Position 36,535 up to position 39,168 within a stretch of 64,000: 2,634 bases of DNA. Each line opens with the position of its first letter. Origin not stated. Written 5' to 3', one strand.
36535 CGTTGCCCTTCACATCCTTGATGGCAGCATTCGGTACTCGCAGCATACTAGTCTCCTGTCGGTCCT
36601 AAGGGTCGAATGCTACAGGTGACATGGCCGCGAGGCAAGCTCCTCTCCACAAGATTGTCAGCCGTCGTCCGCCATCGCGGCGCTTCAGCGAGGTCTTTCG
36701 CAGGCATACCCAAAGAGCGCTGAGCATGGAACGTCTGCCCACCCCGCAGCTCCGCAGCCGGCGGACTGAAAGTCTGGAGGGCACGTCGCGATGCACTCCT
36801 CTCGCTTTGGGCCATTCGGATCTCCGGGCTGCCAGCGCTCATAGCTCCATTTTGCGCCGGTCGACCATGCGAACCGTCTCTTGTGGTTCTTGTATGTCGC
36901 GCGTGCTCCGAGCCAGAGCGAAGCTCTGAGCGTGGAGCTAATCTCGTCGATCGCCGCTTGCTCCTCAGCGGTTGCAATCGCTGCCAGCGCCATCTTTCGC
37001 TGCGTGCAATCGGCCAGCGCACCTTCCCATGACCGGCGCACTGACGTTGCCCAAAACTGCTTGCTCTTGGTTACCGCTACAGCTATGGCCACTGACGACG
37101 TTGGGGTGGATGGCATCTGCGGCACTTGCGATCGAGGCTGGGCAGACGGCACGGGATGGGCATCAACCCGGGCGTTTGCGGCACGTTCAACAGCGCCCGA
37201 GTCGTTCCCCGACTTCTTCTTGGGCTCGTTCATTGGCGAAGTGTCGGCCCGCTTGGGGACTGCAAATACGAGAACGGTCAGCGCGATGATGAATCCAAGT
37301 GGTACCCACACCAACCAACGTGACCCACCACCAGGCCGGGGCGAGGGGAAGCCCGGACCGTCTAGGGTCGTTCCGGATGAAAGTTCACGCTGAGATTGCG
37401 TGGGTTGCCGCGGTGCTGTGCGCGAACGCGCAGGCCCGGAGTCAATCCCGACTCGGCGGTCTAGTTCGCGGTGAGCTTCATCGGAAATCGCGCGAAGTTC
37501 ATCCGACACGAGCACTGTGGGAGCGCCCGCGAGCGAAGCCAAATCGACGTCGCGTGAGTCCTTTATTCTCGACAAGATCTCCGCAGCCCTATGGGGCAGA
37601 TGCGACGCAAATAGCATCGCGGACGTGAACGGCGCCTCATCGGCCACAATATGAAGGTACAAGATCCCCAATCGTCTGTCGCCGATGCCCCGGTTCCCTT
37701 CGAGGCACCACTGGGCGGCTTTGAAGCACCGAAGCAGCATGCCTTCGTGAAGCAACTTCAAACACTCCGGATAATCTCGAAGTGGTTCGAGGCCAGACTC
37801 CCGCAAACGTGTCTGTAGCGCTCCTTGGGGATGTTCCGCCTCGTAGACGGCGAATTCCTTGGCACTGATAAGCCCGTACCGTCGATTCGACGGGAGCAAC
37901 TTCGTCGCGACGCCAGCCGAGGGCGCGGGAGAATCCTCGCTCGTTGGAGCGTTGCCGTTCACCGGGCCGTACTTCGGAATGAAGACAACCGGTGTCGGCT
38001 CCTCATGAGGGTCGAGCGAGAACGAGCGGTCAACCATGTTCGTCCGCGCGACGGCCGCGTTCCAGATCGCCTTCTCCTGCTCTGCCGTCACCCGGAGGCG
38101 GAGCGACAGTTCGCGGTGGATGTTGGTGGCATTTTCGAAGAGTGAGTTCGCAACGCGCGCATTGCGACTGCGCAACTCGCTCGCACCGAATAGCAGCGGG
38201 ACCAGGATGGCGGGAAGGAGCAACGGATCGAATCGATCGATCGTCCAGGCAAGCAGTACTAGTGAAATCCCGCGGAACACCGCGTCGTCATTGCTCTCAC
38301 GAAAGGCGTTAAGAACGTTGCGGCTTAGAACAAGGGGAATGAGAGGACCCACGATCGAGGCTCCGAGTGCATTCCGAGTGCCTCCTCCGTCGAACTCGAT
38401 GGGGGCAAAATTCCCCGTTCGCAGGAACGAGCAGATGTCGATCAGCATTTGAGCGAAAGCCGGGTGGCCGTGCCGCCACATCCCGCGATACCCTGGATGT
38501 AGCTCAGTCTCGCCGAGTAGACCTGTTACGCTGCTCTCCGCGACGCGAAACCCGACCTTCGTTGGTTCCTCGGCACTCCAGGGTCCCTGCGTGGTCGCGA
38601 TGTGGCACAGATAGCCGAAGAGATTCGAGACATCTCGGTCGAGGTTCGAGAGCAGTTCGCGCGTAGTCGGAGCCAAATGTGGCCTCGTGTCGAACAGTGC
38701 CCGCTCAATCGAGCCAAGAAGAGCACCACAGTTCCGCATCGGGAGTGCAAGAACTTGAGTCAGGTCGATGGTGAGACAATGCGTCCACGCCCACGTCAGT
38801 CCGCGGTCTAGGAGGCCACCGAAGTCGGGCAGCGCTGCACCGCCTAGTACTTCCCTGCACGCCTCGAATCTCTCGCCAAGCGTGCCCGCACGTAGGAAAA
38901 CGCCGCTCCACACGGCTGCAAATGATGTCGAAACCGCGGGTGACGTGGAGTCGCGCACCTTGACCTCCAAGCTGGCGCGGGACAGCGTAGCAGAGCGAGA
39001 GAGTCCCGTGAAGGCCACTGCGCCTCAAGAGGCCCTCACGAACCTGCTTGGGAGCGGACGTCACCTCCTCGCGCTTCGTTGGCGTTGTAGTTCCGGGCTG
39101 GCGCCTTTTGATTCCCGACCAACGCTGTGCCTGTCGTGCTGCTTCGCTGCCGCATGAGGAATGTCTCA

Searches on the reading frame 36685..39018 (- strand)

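Call 13: search_protein_families(library=pfam, proteins=[window:36685-39018:-], max_evalue=0.001)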
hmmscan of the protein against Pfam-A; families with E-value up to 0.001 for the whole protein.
window:36685-39018:- (777 aa): 1 family
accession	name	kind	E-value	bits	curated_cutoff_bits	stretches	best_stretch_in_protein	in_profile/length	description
PF00059.27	Lectin_C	-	2.9e-10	41.3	22.6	1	661-775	2-107/107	Lectin C-type domain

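Call 100: search_protein_families(library=padloc, proteins=[window:36685-39018:-], max_evalue=0.01)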
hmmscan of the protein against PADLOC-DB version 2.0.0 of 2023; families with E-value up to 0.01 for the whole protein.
window:36685-39018:- (777 aa): 0 families
